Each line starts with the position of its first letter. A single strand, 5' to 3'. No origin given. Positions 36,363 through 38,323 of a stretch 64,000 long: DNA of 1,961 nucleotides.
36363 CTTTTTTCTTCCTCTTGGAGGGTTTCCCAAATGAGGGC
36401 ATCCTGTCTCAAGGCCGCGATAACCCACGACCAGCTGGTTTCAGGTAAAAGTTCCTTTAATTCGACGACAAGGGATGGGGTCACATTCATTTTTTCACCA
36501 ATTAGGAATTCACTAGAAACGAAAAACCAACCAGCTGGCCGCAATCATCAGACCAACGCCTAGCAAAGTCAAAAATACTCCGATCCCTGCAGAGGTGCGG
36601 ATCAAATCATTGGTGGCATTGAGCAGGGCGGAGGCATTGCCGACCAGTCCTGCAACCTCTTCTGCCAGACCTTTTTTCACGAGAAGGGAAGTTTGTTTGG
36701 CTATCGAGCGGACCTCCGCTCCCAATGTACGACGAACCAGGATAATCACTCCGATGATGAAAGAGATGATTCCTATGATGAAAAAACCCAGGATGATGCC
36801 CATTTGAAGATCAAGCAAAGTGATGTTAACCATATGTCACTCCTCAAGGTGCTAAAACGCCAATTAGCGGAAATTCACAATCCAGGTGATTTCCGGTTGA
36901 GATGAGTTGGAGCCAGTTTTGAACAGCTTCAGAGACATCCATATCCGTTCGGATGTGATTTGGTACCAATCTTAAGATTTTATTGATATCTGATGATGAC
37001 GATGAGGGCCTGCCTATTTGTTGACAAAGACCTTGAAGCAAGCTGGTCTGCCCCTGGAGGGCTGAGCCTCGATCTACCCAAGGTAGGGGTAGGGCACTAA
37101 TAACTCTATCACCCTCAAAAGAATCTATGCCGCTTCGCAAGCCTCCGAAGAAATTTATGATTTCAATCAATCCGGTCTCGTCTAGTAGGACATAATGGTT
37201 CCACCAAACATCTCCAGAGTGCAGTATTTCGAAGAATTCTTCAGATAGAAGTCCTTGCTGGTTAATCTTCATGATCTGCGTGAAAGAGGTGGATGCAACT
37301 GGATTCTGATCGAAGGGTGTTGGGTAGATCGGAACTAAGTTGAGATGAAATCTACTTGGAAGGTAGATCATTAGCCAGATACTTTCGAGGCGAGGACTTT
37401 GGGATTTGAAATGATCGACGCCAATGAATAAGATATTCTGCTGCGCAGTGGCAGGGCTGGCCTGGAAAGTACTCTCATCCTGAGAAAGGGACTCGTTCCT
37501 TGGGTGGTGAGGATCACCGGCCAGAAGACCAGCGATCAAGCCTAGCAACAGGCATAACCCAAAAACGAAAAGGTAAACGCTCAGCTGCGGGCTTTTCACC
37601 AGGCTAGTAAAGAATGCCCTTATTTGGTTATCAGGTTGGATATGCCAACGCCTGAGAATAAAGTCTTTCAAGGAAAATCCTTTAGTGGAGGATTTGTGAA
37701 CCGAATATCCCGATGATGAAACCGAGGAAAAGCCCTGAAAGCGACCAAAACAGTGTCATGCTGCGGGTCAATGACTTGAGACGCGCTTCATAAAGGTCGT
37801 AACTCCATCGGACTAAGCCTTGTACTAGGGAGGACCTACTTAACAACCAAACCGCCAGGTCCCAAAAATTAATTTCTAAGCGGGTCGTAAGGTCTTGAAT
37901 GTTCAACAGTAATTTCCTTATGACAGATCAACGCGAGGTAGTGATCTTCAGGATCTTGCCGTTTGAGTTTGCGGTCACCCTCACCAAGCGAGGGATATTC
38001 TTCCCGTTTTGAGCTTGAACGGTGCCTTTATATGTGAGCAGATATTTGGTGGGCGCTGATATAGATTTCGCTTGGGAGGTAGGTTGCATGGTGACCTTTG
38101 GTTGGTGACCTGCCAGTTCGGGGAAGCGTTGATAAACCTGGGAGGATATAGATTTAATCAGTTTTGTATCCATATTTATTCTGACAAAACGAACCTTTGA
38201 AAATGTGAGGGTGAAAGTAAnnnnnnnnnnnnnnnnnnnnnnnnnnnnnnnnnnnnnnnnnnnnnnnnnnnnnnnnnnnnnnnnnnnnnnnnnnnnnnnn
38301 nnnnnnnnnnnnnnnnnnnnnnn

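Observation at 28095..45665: Candidate locus-encoded sigma-54 circuit: an rpoN-kinase-activator module and its apparent target promoters, ftsZ and a TPR/caspase-like pair, in one co-directional supercluster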

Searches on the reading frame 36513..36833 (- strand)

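Call 4: search_protein_families(library=pfam, proteins=[window:36513-36833:-], max_evalue=0.01)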
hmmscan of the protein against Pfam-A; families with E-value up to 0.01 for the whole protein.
window:36513-36833:- (106 aa): 0 families

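Call 32: search_protein_families(library=ncbifam, proteins=[window:36513-36833:-], max_evalue=1)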
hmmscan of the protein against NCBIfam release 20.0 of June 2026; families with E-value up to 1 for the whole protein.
window:36513-36833:- (106 aa): 0 families

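Call 33: search_protein_families(library=pfam, proteins=[window:36513-36833:-], max_evalue=10)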
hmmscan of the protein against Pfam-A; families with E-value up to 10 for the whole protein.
window:36513-36833:- (106 aa): 4 families
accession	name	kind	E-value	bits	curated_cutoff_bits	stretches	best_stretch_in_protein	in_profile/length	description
PF20456.3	DUF6709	-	0.2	11.1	27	1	10-48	184-222/339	Family of unknown function (DUF6709)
PF17591.7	UL41A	-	0.28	11.7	29.7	1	10-34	16-38/78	Herpesvirus UL41A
PF11188.13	DUF2975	-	0.49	10.8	27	1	8-38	86-116/130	Protein of unknown function (DUF2975)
PF02656.20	DUF202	-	9.8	7.2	23.4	0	63-103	20-62/68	Domain of unknown function (DUF202)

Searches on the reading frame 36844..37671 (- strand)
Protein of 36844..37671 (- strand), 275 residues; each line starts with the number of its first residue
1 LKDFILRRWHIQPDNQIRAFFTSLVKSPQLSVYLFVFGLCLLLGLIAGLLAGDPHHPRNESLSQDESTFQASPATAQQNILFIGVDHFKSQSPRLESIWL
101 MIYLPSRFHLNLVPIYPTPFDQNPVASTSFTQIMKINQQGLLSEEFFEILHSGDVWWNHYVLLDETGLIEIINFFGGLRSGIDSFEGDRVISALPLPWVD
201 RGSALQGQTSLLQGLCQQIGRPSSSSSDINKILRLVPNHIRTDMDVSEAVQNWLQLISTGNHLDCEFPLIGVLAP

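Call 4: search_protein_families(library=pfam, proteins=[window:36844-37671:-], max_evalue=0.01)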
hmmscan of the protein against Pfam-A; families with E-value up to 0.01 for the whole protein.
window:36844-37671:- (275 aa): 0 families

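Call 32: search_protein_families(library=ncbifam, proteins=[window:36844-37671:-], max_evalue=1)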
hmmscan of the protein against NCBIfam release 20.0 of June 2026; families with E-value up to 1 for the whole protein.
window:36844-37671:- (275 aa): 0 families

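Call 33: search_protein_families(library=pfam, proteins=[window:36844-37671:-], max_evalue=10)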
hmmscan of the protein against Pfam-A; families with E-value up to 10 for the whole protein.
window:36844-37671:- (275 aa): 0 families

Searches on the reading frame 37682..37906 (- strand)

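Call 4: search_protein_families(library=pfam, proteins=[window:37682-37906:-], max_evalue=0.01)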
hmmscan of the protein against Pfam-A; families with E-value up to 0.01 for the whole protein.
window:37682-37906:- (74 aa): 0 families

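Call 32: search_protein_families(library=ncbifam, proteins=[window:37682-37906:-], max_evalue=1)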
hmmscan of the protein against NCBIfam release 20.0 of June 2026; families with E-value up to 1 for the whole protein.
window:37682-37906:- (74 aa): 1 family
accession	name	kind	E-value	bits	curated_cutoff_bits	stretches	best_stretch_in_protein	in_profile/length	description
NF040783.1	DVU0150_fam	equivalog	0.09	13.2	70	1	27-70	42-85/99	DVU0150 family protein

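Call 33: search_protein_families(library=pfam, proteins=[window:37682-37906:-], max_evalue=10)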
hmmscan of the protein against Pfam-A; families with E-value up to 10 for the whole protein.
window:37682-37906:- (74 aa): 0 families

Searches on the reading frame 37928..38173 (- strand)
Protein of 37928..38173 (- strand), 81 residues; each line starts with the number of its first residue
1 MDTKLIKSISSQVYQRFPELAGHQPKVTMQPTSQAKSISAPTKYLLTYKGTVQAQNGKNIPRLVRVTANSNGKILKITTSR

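Call 4: search_protein_families(library=pfam, proteins=[window:37928-38173:-], max_evalue=0.01)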
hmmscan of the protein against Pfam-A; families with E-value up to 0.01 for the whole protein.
window:37928-38173:- (81 aa): 0 families

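Call 32: search_protein_families(library=ncbifam, proteins=[window:37928-38173:-], max_evalue=1)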
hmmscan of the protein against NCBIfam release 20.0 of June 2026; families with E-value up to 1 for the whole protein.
window:37928-38173:- (81 aa): 0 families

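Call 33: search_protein_families(library=pfam, proteins=[window:37928-38173:-], max_evalue=10)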
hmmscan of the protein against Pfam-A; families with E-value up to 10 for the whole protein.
window:37928-38173:- (81 aa): 0 families
